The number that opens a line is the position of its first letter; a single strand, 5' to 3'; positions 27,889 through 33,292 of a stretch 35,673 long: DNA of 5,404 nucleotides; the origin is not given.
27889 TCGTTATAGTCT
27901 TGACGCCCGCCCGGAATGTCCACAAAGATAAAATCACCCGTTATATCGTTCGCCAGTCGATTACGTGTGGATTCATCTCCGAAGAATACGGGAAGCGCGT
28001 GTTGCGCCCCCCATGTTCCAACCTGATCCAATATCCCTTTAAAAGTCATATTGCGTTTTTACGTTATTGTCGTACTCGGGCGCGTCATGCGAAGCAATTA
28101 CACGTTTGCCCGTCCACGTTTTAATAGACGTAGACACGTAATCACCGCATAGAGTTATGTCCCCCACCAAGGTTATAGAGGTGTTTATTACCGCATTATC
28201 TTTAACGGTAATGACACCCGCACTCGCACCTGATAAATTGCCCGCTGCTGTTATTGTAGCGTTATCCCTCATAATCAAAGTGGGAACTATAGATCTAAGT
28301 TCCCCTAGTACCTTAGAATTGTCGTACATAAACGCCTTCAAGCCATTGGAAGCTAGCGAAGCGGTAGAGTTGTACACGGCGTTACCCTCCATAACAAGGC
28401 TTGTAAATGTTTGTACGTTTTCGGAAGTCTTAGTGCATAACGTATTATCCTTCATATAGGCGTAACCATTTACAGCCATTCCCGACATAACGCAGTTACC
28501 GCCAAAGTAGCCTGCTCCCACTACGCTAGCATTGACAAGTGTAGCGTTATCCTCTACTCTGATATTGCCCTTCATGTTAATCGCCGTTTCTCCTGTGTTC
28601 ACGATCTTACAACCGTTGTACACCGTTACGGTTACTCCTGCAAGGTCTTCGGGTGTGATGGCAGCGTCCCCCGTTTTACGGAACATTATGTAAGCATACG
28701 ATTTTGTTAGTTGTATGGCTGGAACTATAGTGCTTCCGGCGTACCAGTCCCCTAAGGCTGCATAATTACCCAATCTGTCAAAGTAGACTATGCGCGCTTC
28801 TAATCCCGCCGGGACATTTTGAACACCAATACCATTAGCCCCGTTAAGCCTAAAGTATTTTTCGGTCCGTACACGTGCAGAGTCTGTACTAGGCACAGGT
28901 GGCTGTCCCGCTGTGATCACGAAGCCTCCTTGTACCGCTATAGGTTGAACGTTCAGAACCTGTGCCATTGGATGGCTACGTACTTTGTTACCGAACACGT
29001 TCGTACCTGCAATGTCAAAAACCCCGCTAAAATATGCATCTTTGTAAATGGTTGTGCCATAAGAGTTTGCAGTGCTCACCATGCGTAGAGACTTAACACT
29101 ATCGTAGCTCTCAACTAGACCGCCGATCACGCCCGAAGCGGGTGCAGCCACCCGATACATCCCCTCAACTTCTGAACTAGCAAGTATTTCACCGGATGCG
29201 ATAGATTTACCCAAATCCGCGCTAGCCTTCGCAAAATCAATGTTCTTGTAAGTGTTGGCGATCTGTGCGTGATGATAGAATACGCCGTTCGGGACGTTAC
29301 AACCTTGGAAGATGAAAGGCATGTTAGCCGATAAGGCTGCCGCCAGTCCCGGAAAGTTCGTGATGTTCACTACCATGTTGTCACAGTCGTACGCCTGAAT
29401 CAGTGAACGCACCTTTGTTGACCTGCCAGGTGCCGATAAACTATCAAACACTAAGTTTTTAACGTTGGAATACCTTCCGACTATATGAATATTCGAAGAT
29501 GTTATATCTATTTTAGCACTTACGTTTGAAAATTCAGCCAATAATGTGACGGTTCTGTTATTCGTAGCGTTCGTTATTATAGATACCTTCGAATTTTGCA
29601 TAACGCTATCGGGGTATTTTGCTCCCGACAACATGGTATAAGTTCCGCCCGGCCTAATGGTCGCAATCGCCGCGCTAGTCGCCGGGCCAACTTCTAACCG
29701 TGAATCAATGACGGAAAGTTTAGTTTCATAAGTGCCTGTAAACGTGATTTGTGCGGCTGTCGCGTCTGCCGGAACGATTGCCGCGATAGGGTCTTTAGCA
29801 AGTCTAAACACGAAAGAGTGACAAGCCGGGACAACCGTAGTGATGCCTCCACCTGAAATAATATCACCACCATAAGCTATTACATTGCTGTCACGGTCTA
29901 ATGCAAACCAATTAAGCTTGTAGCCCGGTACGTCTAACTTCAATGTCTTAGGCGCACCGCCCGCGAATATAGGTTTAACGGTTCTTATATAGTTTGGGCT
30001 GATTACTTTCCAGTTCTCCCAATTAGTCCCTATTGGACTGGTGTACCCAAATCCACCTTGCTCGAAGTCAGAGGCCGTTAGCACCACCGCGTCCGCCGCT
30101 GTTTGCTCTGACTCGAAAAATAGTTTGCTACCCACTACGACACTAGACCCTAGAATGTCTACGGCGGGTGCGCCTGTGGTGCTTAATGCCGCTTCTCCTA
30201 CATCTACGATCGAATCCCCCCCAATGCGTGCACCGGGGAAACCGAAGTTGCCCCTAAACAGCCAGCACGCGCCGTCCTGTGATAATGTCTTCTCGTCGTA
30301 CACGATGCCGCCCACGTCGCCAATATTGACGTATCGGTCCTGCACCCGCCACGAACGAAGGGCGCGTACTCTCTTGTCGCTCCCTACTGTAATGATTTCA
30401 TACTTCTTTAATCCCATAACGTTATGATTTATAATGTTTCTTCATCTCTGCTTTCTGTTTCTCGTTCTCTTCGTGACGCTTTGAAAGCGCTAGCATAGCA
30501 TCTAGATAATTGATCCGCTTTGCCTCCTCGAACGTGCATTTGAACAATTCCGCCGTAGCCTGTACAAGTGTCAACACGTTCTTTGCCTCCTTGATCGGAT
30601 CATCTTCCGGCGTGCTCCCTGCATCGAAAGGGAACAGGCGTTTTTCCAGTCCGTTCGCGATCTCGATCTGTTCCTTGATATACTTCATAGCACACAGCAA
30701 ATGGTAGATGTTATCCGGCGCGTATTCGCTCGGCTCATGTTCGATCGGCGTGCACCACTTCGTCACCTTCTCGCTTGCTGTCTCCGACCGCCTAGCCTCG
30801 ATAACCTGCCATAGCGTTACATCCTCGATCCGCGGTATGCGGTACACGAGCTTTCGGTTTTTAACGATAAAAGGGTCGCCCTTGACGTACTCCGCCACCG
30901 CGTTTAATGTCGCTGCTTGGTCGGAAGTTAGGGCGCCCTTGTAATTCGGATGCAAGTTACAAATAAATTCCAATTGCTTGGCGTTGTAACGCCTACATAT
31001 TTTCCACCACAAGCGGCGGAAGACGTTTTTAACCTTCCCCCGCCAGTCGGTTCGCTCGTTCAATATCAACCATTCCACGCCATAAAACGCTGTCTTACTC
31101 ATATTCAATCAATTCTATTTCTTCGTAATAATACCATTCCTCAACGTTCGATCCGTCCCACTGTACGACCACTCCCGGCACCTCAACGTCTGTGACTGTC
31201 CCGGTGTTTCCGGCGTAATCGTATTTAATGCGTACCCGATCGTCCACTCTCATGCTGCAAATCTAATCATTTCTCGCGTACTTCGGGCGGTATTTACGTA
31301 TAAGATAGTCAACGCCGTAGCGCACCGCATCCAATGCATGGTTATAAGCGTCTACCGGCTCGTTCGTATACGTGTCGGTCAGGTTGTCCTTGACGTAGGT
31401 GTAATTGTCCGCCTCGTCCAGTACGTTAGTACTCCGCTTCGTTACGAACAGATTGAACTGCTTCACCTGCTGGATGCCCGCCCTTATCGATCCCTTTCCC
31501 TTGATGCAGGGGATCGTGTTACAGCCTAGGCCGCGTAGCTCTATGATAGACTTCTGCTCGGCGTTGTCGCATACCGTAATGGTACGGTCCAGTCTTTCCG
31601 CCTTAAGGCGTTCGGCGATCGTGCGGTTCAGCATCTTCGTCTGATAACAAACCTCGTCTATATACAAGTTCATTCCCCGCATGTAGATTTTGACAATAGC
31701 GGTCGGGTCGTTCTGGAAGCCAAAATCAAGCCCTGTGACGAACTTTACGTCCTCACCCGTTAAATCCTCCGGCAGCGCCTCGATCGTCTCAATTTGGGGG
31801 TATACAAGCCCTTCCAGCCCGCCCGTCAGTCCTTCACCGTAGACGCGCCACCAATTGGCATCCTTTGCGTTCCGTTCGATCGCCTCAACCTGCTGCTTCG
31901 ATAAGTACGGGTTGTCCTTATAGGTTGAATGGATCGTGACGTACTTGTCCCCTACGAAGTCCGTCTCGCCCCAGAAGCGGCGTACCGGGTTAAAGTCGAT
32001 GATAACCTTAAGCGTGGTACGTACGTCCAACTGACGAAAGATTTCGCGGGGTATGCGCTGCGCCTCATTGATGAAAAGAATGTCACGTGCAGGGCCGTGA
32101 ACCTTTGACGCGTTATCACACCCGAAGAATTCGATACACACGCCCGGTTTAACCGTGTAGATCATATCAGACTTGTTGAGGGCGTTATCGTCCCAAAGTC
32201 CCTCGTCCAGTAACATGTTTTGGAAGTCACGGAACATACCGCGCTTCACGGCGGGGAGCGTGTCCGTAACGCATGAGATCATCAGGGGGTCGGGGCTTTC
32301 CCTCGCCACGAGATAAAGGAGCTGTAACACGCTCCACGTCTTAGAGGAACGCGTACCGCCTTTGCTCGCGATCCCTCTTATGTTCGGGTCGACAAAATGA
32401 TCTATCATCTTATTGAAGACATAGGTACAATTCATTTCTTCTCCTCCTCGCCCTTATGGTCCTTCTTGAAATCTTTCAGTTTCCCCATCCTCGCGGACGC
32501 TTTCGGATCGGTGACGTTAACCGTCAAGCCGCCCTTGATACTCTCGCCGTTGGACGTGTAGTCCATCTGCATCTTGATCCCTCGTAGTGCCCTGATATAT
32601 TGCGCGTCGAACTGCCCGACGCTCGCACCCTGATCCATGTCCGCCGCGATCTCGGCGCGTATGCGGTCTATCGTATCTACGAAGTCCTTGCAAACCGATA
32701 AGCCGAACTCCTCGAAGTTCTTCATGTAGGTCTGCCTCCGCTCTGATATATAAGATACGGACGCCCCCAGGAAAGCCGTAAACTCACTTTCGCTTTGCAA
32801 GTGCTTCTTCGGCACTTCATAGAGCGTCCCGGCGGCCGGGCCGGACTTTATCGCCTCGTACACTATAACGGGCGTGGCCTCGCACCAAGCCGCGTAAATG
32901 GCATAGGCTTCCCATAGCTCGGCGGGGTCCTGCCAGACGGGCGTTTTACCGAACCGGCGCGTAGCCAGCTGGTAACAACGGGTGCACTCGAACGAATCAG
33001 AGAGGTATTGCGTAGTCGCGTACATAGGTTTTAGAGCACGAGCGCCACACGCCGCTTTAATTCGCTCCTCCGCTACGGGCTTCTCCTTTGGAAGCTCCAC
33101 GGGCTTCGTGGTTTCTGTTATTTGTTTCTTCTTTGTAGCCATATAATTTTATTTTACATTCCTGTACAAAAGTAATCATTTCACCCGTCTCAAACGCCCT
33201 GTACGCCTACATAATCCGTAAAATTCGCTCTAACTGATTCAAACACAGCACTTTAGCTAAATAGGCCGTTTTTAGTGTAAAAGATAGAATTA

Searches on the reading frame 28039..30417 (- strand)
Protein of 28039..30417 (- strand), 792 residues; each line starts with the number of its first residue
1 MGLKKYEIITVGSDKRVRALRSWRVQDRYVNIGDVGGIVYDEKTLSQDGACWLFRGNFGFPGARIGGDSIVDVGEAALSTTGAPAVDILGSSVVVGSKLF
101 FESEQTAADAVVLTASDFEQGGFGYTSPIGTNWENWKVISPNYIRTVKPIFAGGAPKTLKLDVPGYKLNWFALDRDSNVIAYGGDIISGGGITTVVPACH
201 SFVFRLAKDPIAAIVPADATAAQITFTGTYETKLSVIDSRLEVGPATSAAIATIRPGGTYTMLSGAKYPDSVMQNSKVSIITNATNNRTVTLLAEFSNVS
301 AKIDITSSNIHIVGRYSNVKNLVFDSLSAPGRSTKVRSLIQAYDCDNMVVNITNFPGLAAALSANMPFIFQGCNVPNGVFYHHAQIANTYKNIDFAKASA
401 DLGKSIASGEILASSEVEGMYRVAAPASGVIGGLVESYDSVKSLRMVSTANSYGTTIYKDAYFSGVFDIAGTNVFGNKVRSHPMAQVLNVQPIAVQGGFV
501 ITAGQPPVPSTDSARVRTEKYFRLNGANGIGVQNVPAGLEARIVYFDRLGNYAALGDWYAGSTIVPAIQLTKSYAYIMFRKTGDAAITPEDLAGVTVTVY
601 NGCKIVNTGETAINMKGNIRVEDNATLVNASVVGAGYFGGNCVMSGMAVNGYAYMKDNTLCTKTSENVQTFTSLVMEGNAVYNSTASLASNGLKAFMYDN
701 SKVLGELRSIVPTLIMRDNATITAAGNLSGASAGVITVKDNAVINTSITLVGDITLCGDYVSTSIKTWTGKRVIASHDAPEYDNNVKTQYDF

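Call 7: search_protein_families(library=phrogs, proteins=[window:28039-30417:-], max_evalue=0.01)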
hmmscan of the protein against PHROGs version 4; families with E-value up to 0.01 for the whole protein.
window:28039-30417:- (792 aa): 3 families
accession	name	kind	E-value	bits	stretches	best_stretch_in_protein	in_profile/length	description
phrog_5070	-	unknown function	1.3e-07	32.3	1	16-79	22-80/182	-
phrog_7964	-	unknown function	0.00011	22.2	0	16-71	45-96/269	-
phrog_20149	-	unknown function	0.0043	18.1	0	15-51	21-53/53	-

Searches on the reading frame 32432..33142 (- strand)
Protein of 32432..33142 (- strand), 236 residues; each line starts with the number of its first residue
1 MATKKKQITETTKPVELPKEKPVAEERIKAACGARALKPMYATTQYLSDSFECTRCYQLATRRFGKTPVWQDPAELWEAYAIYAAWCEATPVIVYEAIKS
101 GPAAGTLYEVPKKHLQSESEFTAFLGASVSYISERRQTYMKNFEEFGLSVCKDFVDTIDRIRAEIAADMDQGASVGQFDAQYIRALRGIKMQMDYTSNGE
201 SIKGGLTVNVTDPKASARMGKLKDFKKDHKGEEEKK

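Call 7: search_protein_families(library=phrogs, proteins=[window:32432-33142:-], max_evalue=0.01)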
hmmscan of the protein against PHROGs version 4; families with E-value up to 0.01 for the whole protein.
window:32432-33142:- (236 aa): 1 family
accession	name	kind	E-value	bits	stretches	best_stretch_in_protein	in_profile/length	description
phrog_606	-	head and packaging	1.8e-09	38.8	1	58-200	13-141/167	terminase small subunit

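Call 36: search_protein_families(library=pfam, proteins=[window:32432-33142:-], max_evalue=0.1)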
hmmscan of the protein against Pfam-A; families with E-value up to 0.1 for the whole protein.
window:32432-33142:- (236 aa): 3 families
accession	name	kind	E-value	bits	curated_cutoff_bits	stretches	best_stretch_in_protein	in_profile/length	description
PF16677.11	GP3_package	-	4.7e-06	27.2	29.4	1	68-184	4-91/105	DNA-packaging protein gp3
PF03786.19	UxuA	-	0.012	14.9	23.7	1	131-187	83-139/352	D-mannonate dehydratase (UxuA)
PF11300.13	DUF3102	-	0.09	13.5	24.4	0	113-153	36-76/129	Protein of unknown function (DUF3102)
